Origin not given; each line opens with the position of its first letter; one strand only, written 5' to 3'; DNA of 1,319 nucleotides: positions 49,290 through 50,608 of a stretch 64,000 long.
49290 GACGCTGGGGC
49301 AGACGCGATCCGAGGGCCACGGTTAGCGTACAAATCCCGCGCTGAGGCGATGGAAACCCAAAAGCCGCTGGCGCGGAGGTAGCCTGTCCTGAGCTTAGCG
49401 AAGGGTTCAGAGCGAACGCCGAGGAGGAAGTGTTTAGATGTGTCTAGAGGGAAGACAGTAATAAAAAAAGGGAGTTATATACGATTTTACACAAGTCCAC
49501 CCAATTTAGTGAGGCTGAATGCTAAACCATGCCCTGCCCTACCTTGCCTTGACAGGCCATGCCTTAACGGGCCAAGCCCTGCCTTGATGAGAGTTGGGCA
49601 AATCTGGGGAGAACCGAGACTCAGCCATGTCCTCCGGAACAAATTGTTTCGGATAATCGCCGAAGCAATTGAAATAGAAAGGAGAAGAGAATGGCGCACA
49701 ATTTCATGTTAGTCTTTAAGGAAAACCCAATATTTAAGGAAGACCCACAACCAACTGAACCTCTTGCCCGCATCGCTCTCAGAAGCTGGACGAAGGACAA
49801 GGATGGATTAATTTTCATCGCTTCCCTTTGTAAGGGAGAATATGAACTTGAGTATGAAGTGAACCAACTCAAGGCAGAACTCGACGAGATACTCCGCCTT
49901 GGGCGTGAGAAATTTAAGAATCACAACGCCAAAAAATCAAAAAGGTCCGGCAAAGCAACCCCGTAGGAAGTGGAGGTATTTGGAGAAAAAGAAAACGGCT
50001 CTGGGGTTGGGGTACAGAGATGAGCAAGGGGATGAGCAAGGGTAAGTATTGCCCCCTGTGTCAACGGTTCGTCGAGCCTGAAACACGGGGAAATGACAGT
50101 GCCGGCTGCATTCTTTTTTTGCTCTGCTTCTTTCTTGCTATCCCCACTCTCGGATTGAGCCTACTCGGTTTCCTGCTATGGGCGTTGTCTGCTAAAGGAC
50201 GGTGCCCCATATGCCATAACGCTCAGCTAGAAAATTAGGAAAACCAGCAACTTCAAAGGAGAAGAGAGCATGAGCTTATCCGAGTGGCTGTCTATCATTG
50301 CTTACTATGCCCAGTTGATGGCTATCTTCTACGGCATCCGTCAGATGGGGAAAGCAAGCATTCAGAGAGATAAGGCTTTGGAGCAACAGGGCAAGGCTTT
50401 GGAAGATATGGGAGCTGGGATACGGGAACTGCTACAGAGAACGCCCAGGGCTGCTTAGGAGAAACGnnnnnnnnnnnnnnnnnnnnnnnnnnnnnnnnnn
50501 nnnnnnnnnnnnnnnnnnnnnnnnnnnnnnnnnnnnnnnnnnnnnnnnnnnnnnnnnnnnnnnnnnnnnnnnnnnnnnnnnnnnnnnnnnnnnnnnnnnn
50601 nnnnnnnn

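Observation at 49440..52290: AT-rich island of small ORFs with a frameshifted IS1595-family element inserted between two diverged paralogs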

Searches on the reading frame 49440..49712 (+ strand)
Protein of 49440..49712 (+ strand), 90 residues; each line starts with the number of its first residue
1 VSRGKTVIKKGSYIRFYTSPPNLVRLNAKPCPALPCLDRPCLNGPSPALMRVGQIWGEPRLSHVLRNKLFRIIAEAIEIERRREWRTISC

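Call 4: search_protein_families(library=pfam, proteins=[window:49440-49712:+], max_evalue=0.1)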
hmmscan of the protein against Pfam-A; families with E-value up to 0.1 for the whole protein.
window:49440-49712:+ (90 aa): 0 families

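Call 13: search_protein_families(library=padloc, proteins=[window:49440-49712:+], max_evalue=1)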
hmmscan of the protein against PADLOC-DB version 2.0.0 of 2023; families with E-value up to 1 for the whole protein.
window:49440-49712:+ (90 aa): 0 families

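Call 14: search_protein_families(library=phrogs, proteins=[window:49440-49712:+], max_evalue=1)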
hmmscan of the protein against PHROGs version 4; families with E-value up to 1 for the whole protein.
window:49440-49712:+ (90 aa): 0 families

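Call 15: search_protein_families(library=ncbifam, proteins=[window:49440-49712:+], max_evalue=1)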
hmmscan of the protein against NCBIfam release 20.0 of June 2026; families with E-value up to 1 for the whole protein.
window:49440-49712:+ (90 aa): 0 families

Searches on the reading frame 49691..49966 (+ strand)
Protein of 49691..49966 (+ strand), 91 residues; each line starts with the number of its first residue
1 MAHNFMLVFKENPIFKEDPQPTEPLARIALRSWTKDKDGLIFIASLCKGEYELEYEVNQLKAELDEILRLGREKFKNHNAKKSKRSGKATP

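Call 4: search_protein_families(library=pfam, proteins=[window:49691-49966:+], max_evalue=0.1)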
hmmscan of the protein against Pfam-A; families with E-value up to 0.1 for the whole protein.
window:49691-49966:+ (91 aa): 0 families

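Call 13: search_protein_families(library=padloc, proteins=[window:49691-49966:+], max_evalue=1)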
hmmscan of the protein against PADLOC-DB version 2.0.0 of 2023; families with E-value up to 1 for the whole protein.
window:49691-49966:+ (91 aa): 0 families

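Call 14: search_protein_families(library=phrogs, proteins=[window:49691-49966:+], max_evalue=1)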
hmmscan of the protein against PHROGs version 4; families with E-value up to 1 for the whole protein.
window:49691-49966:+ (91 aa): 2 families
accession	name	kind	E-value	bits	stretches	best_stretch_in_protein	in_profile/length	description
phrog_35756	-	unknown function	0.0024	18.8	1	34-90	65-121/144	-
phrog_13529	-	unknown function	0.15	13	1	52-66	34-48/55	-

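Call 15: search_protein_families(library=ncbifam, proteins=[window:49691-49966:+], max_evalue=1)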
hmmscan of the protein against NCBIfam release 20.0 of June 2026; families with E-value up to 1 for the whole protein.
window:49691-49966:+ (91 aa): 0 families

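Call 91: list_cluster_members(proteins=[window:49691-49966:+, window:50020-50238:+, window:50270-50458:+, window:51883-52185:+])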
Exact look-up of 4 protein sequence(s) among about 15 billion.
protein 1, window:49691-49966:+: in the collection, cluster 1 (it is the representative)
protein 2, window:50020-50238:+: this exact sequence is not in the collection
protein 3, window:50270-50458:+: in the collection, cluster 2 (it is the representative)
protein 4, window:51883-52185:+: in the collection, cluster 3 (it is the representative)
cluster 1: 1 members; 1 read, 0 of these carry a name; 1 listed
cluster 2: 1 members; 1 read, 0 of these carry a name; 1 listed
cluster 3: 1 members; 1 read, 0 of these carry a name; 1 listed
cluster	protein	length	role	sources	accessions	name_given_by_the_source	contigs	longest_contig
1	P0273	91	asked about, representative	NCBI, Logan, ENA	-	-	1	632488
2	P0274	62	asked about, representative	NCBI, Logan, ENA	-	-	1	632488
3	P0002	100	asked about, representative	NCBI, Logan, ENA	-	-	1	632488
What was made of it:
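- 49691..49966 (+): p91, a basic 91-aa cargo ORF with a strong AGGAG ribosome-binding site. Singleton at 90% identity (call 91).
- p91 and p62 are singletons among 15 billion proteins, and p72 was never called as a gene (call 91).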

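Call 92: search_dna_similar(query=window:49691-49966:+, collection=plasmids, mode=protein, max_evalue=0.1, max_rows=10)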
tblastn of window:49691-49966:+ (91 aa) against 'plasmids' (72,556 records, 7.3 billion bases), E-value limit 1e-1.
Records with a match: 6; places in all: 7; records where one place covers at least 80% of the query: 1.
Best place of each record, by identity: <60% 6.
By first word of the organism name: Microvirga 6.
By predicted mobility (MOB-suite, as given by PLSDB): non-mobilizable 6.
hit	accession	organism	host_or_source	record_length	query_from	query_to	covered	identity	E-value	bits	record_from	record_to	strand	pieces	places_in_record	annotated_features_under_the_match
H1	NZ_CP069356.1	Microvirga sp. VF16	Vachellia farnesiana,Cell culture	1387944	1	76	84%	35.0%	1e-3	43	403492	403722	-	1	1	none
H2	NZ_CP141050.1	Microvirga lotononidis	-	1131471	5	76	79%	36.8%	2e-3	42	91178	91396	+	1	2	none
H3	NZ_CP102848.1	Microvirga terrae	soil,soil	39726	15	76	68%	36.4%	2e-3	42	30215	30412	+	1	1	hypothetical protein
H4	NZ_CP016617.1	Microvirga ossetica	Vicia alpestris,cell culture,nodules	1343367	17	76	66%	36.1%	3e-2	39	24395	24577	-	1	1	none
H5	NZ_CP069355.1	Microvirga sp. VF16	Vachellia farnesiana,Cell culture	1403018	14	76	69%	31.3%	7e-2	38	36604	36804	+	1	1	none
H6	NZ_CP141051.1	Microvirga lotononidis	-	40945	21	76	62%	35.1%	3e-2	39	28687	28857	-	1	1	none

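Call 95: get_annotated_region(hit=H3, flank=4000)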
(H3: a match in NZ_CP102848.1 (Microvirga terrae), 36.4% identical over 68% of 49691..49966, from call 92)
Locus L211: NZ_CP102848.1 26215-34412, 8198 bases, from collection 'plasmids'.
description: Microvirga terrae strain R24 plasmid pR24_3, complete sequence
organism: Microvirga terrae (NCBI taxid 2740529)
taxonomy: Bacteria; Pseudomonadota; Alphaproteobacteria; Hyphomicrobiales; Methylobacteriaceae; Microvirga; Microvirga terrae
host: -; source: soil,soil; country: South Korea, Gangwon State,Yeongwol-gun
typing (MOB-suite, as given by PLSDB): non-mobilizable
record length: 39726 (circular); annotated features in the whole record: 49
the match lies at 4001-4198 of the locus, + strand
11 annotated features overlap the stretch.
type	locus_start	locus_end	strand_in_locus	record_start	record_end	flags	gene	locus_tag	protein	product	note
CDS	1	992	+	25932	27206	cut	-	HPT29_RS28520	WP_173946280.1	hypothetical protein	-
CDS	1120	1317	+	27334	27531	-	-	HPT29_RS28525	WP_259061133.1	hypothetical protein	-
CDS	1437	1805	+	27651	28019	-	-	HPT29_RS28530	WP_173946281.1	hypothetical protein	-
CDS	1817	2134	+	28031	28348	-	-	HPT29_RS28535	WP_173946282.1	hypothetical protein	-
CDS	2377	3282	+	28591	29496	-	-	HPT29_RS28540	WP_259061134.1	Abi family protein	-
CDS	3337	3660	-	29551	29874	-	-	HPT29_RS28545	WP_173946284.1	hypothetical protein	-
CDS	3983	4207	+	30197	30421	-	-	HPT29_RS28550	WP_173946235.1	hypothetical protein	-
CDS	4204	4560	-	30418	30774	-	-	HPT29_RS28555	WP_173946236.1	hypothetical protein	-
CDS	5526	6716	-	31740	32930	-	-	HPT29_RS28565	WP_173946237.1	calcium-binding protein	-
CDS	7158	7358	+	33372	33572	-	-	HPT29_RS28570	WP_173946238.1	hypothetical protein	-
CDS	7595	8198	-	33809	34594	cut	-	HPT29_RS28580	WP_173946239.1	hypothetical protein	-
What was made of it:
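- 49691..49966 (+): Weak tblastn hits (E 1e-3, 35% identity) to small hypothetical ORFs on Microvirga plasmids (calls 92, 95).
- p91 has weak homologs on Microvirga plasmids, near an Abi-family gene (calls 92, 95).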

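Call 96: get_annotated_region(hit=H1, flank=4000)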
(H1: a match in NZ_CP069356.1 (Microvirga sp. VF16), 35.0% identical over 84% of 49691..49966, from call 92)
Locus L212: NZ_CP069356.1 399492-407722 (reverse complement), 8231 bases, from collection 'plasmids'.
description: Microvirga sp. VF16 plasmid pMVF16-2, complete sequence
organism: Microvirga sp. VF16 (NCBI taxid 2807101)
taxonomy: Bacteria; Pseudomonadota; Alphaproteobacteria; Hyphomicrobiales; Methylobacteriaceae; Microvirga; Microvirga sp. VF16
host: -; source: Vachellia farnesiana,Cell culture; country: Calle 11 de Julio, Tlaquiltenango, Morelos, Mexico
typing (MOB-suite, as given by PLSDB): non-mobilizable
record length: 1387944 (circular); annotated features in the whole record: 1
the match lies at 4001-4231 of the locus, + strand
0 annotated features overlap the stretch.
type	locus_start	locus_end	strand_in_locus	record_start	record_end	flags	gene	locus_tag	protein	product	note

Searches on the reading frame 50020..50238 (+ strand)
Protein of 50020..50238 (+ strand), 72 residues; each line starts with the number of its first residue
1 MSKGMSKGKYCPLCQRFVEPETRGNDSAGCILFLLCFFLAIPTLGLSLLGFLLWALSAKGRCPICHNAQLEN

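Call 4: search_protein_families(library=pfam, proteins=[window:50020-50238:+], max_evalue=0.1)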
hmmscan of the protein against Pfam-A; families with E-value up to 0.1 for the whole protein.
window:50020-50238:+ (72 aa): 10 families
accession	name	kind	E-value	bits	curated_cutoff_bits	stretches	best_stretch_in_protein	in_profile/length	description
PF10601.15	zf-LITAF-like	-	0.00029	21.4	23.8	1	10-67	7-64/70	LITAF-like zinc ribbon domain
PF04423.19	Rad50_zn_hook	-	0.0014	18.9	24.3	0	8-17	20-28/52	Rad50 zinc hook motif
PF23145.1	Zf_2nd_IFT121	-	0.0046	17.1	25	0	3-15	29-41/45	IFT121, second zinc finger domain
PF14447.12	Prok-RING_4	-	0.015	15.6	27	0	11-22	33-44/46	Prokaryotic RING finger family 4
PF13923.12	zf-C3HC4_2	-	0.02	15.1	27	0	55-65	30-40/40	Zinc finger, C3HC4 type (RING finger)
PF13920.12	zf-C3HC4_3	-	0.022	15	27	0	7-18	35-46/49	Zinc finger, C3HC4 type (RING finger)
PF14169.11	YdjO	-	0.037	14.2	27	0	7-23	38-54/59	Cold-inducible protein YdjO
PF19335.5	HMBD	-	0.054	13.9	23.6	0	58-70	14-25/28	Heavy metal binding domain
PF14369.11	Zn_ribbon_19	-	0.068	13.8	30.8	0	11-30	5-24/35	zinc-ribbon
PF23475.1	zf-Tbcl_FmdE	-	0.098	12.6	23.2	0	60-68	8-16/35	FmdE treble clef zinc finger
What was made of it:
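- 50020..50238 (+): p72, a CxxC-TM-CxxC membrane protein that is LITAF-like at sub-threshold level. Pfam PF10601, 21.4 bits against a 23.8-bit cutoff (call 4).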

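Call 13: search_protein_families(library=padloc, proteins=[window:50020-50238:+], max_evalue=1)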
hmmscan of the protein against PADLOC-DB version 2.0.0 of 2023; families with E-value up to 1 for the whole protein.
window:50020-50238:+ (72 aa): 0 families

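Call 14: search_protein_families(library=phrogs, proteins=[window:50020-50238:+], max_evalue=1)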
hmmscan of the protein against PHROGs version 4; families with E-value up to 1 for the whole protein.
window:50020-50238:+ (72 aa): 7 families
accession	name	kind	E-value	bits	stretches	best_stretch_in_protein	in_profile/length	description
phrog_36993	-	unknown function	0.001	20.5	1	7-22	14-29/62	-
phrog_5559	-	unknown function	0.084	13.9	0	9-24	8-23/59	-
phrog_13559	-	unknown function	0.11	13.8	0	58-69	10-21/107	-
phrog_5806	-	unknown function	0.11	13.3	1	9-21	27-39/43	-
phrog_25257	-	unknown function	0.63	11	0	4-15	10-21/37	-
phrog_7051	-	unknown function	0.77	10.4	0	9-18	12-21/37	-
phrog_38252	-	unknown function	0.92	10.3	0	10-19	27-36/36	-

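Call 15: search_protein_families(library=ncbifam, proteins=[window:50020-50238:+], max_evalue=1)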
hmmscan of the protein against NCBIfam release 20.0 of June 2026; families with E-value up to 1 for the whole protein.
window:50020-50238:+ (72 aa): 0 families

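Call 93: search_dna_similar(query=window:50020-50238:+, collection=plasmids, mode=protein, max_evalue=0.1, max_rows=10)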
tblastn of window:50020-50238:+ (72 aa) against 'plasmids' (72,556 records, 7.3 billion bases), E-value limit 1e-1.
No match.
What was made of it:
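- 50020..50238 (+): No plasmid homolog (call 93).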

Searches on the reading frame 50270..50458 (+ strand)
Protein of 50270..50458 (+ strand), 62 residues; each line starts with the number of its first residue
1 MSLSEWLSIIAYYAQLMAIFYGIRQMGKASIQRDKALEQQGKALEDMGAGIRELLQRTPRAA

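Call 4: search_protein_families(library=pfam, proteins=[window:50270-50458:+], max_evalue=0.1)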
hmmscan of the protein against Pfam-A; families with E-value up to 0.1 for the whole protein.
window:50270-50458:+ (62 aa): 3 families
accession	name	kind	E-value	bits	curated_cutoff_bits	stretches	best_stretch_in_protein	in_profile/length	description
PF04219.17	DUF413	-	0.022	15.2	25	1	21-53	10-42/90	Protein of unknown function, DUF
PF05620.16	TMEM208_SND2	-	0.022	15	22.9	1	4-53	45-92/167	SRP-independent targeting protein 2/TMEM208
PF13779.11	DUF4175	-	0.083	11.3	27.3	1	32-58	718-744/825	Domain of unknown function (DUF4175)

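Call 13: search_protein_families(library=padloc, proteins=[window:50270-50458:+], max_evalue=1)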
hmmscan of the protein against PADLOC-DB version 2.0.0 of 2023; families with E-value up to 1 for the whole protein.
window:50270-50458:+ (62 aa): 0 families

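Call 14: search_protein_families(library=phrogs, proteins=[window:50270-50458:+], max_evalue=1)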
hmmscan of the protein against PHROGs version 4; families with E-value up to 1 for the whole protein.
window:50270-50458:+ (62 aa): 1 family
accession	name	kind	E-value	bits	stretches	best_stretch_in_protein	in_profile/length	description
phrog_34393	-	unknown function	0.051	14.9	1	27-55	32-59/74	-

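Call 15: search_protein_families(library=ncbifam, proteins=[window:50270-50458:+], max_evalue=1)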
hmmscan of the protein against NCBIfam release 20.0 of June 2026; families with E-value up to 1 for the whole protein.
window:50270-50458:+ (62 aa): 0 families

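Call 94: search_dna_similar(query=window:50270-50458:+, collection=plasmids, mode=protein, max_evalue=0.1, max_rows=10)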
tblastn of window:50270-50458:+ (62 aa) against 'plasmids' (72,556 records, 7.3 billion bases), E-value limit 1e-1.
No match.
